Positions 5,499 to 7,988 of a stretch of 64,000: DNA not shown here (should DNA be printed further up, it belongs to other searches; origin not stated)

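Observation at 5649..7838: Three-module fusion: cNMP-binding domain, Walker-A-dead ParA/MinD-like domain and patatin lipase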

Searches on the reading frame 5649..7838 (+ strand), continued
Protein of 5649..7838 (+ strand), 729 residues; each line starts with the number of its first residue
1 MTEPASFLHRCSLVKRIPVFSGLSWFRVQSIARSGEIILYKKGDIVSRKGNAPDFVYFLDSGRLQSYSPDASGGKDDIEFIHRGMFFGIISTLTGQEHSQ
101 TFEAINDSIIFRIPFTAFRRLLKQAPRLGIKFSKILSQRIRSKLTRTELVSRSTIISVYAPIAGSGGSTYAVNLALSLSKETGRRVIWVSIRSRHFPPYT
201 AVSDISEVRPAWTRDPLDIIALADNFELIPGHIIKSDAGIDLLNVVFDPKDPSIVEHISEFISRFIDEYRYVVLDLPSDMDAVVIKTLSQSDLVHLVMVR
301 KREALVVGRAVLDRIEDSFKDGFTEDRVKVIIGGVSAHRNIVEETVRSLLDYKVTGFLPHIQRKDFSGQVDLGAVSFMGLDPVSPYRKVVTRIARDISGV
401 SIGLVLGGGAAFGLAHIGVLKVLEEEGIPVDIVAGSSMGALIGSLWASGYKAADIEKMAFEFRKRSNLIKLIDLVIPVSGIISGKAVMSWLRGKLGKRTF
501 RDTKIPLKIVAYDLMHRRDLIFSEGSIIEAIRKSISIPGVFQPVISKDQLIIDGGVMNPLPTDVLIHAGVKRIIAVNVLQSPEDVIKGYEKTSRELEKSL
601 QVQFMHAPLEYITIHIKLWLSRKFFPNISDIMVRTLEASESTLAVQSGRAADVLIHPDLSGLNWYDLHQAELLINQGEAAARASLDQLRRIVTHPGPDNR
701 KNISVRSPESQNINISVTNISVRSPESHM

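Call 17: search_solved_structures(query=A1, max_evalue=1, show_alignments=0)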
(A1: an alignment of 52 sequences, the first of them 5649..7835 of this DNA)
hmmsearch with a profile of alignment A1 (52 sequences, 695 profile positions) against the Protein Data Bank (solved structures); distinct sequences matched with E-value up to 1: 232 (the best 60 are shown).
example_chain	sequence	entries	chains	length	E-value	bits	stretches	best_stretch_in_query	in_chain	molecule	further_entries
5fqu_A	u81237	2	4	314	2.3e-41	144.9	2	401-467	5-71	PATATIN-LIKE PROTEIN, PLPD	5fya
9ya0_MA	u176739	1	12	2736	3.9e-32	114.4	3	6-124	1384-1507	PCR12, TGME49_219070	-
5dyk_A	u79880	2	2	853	9.2e-16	60.2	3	7-102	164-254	CGMP-dependent protein kinase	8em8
5ezr_A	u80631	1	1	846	2e-15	59.1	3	19-126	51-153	cGMP-dependent protein kinase, putative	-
4rz7_A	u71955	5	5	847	2.1e-15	59.1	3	19-126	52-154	cGMP-dependent protein kinase, putative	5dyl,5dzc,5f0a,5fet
9p74_A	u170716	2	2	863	2.2e-15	59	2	19-126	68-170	cGMP-dependent protein kinase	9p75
5kbf_A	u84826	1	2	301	1.3e-14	56.5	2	13-125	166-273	CAMP-dependent protein kinase regulatory subunit, putative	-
2z69_A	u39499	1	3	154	4.8e-12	48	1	13-148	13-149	DNR protein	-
3j4q_B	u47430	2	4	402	6e-12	47.7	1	12-123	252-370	cAMP-dependent protein kinase type II-alpha regulatory subunit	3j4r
3dkw_A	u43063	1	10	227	1.4e-11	46.5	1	13-149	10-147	DNR protein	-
2qvs_B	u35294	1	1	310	1.6e-11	46.3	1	12-122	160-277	cAMP-dependent protein kinase type II-alpha regulatory subunit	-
9d2f_b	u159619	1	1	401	3.9e-11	44.9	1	12-123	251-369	cAMP-dependent protein kinase type II-alpha regulatory subunit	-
3ea0_A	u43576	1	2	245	1.1e-09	40.1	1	158-400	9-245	ATPase, ParA family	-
3of1_A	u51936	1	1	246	1.2e-08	36.7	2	12-122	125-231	cAMP-dependent protein kinase regulatory subunit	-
1cx4_A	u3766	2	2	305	1.3e-08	36.6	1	12-122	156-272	CAMP-DEPENDENT PROTEIN KINASE REGULATORY SUBUNIT TYPE II BETA | cAMP-dependent protein kinase type II-beta regulatory subunit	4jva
8jsk_A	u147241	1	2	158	5.2e-07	31.3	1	28-145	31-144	PycTIR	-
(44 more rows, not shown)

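Call 24: find_encoding_contigs(protein=window:5649-7838:+, flank=10000, max_places=6)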
Protein window:5649-7838:+ (729 aa): 6 contigs read that carry it; 3 places shown.
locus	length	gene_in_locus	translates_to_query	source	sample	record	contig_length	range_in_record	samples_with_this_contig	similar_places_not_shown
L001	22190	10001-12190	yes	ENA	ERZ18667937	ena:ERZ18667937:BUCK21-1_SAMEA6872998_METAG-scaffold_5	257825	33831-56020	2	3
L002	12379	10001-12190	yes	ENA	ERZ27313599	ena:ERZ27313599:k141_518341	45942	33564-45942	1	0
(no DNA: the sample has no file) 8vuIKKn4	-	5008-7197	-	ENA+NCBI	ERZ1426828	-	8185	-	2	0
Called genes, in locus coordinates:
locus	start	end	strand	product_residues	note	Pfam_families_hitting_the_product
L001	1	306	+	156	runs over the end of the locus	PF00383:dCMP_cyt_deam_1, PF14437:MafB19-deam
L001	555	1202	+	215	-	PF08843:AbiEii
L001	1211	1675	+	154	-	PF13560:HTH_31 (weak), PF01381:HTH_3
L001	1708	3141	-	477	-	PF02310:B12-binding, PF04055:Radical_SAM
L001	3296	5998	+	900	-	PF00330:Aconitase, PF00694:Aconitase_C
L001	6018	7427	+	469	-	PF00330:Aconitase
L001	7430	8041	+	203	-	PF00694:Aconitase_C, PF27434:LeuD_C (weak)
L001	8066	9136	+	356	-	PF01264:Chorismate_synt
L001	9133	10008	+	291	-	PF00106:adh_short, PF08659:KR, PF13561:adh_short_C2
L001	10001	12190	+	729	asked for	PF00027:cNMP_binding, PF01734:Patatin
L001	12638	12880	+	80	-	-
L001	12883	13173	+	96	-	-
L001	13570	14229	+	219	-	-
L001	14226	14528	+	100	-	-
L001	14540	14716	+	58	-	-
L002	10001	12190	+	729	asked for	PF00027:cNMP_binding, PF01734:Patatin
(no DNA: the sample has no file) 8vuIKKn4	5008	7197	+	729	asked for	PF00027:cNMP_binding, PF01734:Patatin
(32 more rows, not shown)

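Call 25: find_encoding_contigs(protein=P0023, flank=8000, max_places=1)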
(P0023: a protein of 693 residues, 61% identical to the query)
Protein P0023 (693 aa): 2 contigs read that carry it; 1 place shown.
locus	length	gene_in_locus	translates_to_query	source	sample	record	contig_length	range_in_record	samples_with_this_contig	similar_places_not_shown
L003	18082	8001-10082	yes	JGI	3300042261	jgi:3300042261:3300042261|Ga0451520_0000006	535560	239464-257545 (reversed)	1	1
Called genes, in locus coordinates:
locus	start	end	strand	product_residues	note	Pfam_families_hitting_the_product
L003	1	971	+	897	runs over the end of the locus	PF00330:Aconitase, PF00694:Aconitase_C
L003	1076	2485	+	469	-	PF00330:Aconitase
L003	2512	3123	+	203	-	PF00694:Aconitase_C, PF27512:LeuD (weak), PF27434:LeuD_C (weak)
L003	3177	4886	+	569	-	PF00920:ILVD_EDD_N, PF24877:ILV_EDD_C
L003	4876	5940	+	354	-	PF01264:Chorismate_synt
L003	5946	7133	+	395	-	-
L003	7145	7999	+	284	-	PF00106:adh_short, PF08659:KR, PF13561:adh_short_C2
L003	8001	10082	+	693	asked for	PF00027:cNMP_binding, PF01734:Patatin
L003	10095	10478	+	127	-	PF01050:MannoseP_isomer, PF07883:Cupin_2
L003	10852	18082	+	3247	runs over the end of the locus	PF23409:Beta-prop_EML, PF23414:Beta-prop_EML_2, PF24807:WD40_CDC20-Fz, PF24814:WD40_Prp19, PF24817:WD40_WDHD1_1st, PF25172:Beta-prop_WDR3_2nd, PF25173:Beta-prop_WDR3_1st, PF25174:Beta-prop_THOC3, +50 more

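Call 26: find_encoding_contigs(protein=P0062, flank=8000, max_places=1)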
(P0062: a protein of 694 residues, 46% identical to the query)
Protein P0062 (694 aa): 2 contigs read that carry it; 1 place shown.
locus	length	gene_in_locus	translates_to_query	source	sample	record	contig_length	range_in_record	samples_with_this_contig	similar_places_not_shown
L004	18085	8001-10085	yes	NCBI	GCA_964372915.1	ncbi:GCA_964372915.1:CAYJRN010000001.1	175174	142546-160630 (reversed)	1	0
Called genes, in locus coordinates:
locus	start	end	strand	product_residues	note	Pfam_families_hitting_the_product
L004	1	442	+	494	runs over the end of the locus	PF00501:AMP-binding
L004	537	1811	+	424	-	PF00108:Thiolase_N, PF00109:ketoacyl-synt (faint), PF02803:Thiolase_C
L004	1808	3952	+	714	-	PF00378:ECH_1, PF16113:ECH_2, PF02737:3HCDH_N, PF00725:3HCDH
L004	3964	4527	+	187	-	PF01789:PsbP, PF18933:PsbP_2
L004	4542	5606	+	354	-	PF09445:Methyltransf_15 (faint), PF05958:tRNA_U5-meth_tr, PF03602:Cons_hypoth95 (weak), PF13847:Methyltransf_31 (weak)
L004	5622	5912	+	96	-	-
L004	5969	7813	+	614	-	PF02771:Acyl-CoA_dh_N, PF02770:Acyl-CoA_dh_M, PF11794:HpaB_N (faint), PF00441:Acyl-CoA_dh_1, PF08028:Acyl-CoA_dh_2 (faint), PF21343:ACAD9-ACADV_C, PF21263:Acyl-CoA-dh_C (weak)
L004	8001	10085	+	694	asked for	PF00027:cNMP_binding, PF13614:AAA_31 (weak), PF01734:Patatin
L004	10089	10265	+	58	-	-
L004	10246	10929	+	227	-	-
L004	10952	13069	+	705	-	PF01379:Porphobil_deam, PF00590:TP_methylase, PF02602:HEM4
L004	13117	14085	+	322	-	PF00490:ALAD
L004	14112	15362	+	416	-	PF00202:Aminotran_3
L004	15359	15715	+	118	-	PF01050:MannoseP_isomer, PF07883:Cupin_2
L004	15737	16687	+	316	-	PF00106:adh_short (weak), PF01073:3Beta_HSD, PF01370:Epimerase, PF02719:Polysacc_synt_2, PF04321:RmlD_sub_bind, PF05368:NmrA (weak), PF13460:NAD_binding_10, PF16363:GDP_Man_Dehyd, +1 more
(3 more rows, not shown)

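Call 27: find_encoding_contigs(protein=P0118, flank=8000, max_places=1)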
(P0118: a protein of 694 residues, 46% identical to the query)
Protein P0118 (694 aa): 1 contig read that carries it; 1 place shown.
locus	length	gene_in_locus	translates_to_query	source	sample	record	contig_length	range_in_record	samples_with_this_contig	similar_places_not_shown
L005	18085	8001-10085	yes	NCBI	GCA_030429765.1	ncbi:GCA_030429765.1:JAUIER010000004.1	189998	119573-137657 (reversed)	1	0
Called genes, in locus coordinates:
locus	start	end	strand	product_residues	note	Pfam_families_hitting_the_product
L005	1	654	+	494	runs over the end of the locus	PF00501:AMP-binding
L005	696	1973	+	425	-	PF00108:Thiolase_N, PF02803:Thiolase_C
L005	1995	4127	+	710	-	PF00378:ECH_1, PF16113:ECH_2, PF02737:3HCDH_N, PF00725:3HCDH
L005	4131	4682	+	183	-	PF01789:PsbP (faint)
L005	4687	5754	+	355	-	PF05958:tRNA_U5-meth_tr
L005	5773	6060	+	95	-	PF07845:DUF1636 (weak)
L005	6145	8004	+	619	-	PF02771:Acyl-CoA_dh_N, PF02770:Acyl-CoA_dh_M, PF11794:HpaB_N (faint), PF00441:Acyl-CoA_dh_1, PF08028:Acyl-CoA_dh_2 (faint), PF21343:ACAD9-ACADV_C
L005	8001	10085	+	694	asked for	PF00027:cNMP_binding, PF01734:Patatin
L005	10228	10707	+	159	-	PF22381:Staph_reg_Sar_Rot, PF12802:MarR_2, PF01047:MarR, PF13463:HTH_27 (faint)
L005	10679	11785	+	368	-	PF25917:BSH_RND, PF25973:BSH_CzcB (weak), PF25876:HH_MFP_RND, PF25893:HH_CzcB, PF25944:Beta-barrel_RND, PF25954:Beta-barrel_RND_2, PF25967:RND-MFP_C, PF25989:YknX_C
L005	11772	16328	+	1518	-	PF00873:ACR_tran, PF03176:MMPL, PF00873:ACR_tran, PF02321:OEP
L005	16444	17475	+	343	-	PF02445:NadA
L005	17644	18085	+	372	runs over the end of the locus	PF00561:Abhydrolase_1, PF00326:Peptidase_S9 (faint), PF12146:Hydrolase_4 (faint)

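Call 29: find_encoding_contigs(protein=P0039, flank=8000, max_places=1)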
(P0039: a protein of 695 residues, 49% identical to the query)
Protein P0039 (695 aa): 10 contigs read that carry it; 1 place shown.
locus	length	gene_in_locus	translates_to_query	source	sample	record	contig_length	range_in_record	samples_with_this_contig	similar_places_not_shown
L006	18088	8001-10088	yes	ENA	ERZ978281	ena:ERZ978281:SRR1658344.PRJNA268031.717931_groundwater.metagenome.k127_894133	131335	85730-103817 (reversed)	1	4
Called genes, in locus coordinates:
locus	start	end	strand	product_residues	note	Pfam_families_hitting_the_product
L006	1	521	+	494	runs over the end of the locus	PF00501:AMP-binding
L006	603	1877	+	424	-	PF00108:Thiolase_N, PF02803:Thiolase_C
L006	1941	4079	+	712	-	PF00378:ECH_1, PF16113:ECH_2, PF02737:3HCDH_N, PF00725:3HCDH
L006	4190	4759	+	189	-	PF01789:PsbP (weak)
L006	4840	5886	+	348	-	PF05958:tRNA_U5-meth_tr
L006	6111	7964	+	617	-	PF02771:Acyl-CoA_dh_N, PF02770:Acyl-CoA_dh_M, PF11794:HpaB_N (faint), PF00441:Acyl-CoA_dh_1, PF21343:ACAD9-ACADV_C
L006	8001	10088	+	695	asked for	PF00027:cNMP_binding, PF01734:Patatin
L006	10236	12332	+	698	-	PF01379:Porphobil_deam, PF00590:TP_methylase, PF02602:HEM4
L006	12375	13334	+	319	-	PF00490:ALAD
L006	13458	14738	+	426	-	PF00202:Aminotran_3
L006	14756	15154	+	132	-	PF12092:DUF3568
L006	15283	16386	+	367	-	PF13439:Glyco_transf_4, PF13579:Glyco_trans_4_4 (weak), PF00534:Glycos_transf_1, PF13692:Glyco_trans_1_4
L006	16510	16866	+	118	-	PF01050:MannoseP_isomer, PF07883:Cupin_2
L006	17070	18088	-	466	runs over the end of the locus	PF00309:Sigma54_AID, PF04963:Sigma54_CBD, PF04552:Sigma54_DBD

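Call 30: find_encoding_contigs(protein=P0070, flank=8000, max_places=1)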
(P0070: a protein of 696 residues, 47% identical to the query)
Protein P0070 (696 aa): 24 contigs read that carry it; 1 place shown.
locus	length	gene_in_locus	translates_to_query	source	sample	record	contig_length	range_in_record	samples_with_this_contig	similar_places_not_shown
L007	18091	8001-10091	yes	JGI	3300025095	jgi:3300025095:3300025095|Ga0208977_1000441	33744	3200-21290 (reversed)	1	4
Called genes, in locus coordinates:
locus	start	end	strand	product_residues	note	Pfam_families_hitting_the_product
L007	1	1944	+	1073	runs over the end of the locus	PF00873:ACR_tran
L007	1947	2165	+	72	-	PF11127:YgaP-like_TM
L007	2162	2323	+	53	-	PF00301:Rubredoxin, PF21349:RUBY_RBDX (faint)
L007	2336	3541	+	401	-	PF00753:Lactamase_B, PF19583:ODP, PF12706:Lactamase_B_2 (weak), PF00258:Flavodoxin_1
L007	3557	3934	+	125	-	PF06397:Desulfoferrod_N, PF01880:Desulfoferrodox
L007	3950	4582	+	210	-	PF22175:Ogg-HhH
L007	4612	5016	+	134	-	PF02082:Rrf2, PF12802:MarR_2 (weak)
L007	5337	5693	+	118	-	PF05973:Gp49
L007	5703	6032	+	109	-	PF13744:HTH_37, PF12844:HTH_19 (faint), PF13443:HTH_26 (weak), PF01381:HTH_3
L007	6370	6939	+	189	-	PF18933:PsbP_2 (weak), PF01789:PsbP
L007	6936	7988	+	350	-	PF05958:tRNA_U5-meth_tr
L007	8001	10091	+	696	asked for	PF00027:cNMP_binding, PF13614:AAA_31, PF01734:Patatin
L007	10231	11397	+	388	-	PF00202:Aminotran_3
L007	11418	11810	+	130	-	PF12092:DUF3568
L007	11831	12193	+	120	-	PF01050:MannoseP_isomer, PF07883:Cupin_2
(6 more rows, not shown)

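Call 34: predict_structure(alignment_id=A1)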
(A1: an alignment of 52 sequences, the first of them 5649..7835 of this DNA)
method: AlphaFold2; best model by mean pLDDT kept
length: 729 residues; sequences in the alignment: 52
mean_pLDDT: 81.2   pTM: 0.69
mean pLDDT of the five models: 81.2, 80.4, 80.2, 78.5, 77.7
residues with pLDDT >= 90: 208; 70-90: 424; 50-70: 48; < 50: 49
segments of 3 or more residues with pLDDT < 50: 1-3, 144-151, 337-339, 696-729
pLDDT, mean of each block of 10 residues (from residue 1): 64 83 84 91 88 90 81 72 82 85 85 92 83 73 46 84 87 94 90 74 72 88 75 86 91 82 81 92 87 89 88 85 75 65 79 82 88 89 87 85 91 94 93 94 94 94 75 57 81 88 88 91 92 86 87 86 86 91 80 82 84 81 69 79 88 92 81 95 94 56 26 25 29
secondary structure, 60 per line:
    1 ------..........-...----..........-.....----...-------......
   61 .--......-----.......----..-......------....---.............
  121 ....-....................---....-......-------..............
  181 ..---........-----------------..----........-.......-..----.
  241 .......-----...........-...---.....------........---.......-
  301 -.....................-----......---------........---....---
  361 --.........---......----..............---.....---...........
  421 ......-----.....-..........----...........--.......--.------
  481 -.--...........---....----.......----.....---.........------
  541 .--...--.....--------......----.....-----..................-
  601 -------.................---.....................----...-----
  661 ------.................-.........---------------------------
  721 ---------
elements in order (helices of 4 or more, strands of 3 or more residues): H7-16 H25-34 E36-40 E45-47 E55-61 E64-69 E75-81 H89-94 E101-104 E108-114 H115-124 H126-145 H149-152 E154-159 H167-182 E186-193 H219-224 H226-232 E240-247 H253-263 E271-275 H282-289 E293-299 H302-322 E328-333 H343-350 E354-357 E366-371 E375-380 H385-398 E402-406 H410-426 E432-436 H438-447 H452-462 H465-471 H485-495 E507-513 E518-522 H527-534 E544-546 E549-553 H562-567 E572-576 H582-599 H608-624 H628-648 E653-655 H667-683 H685-693
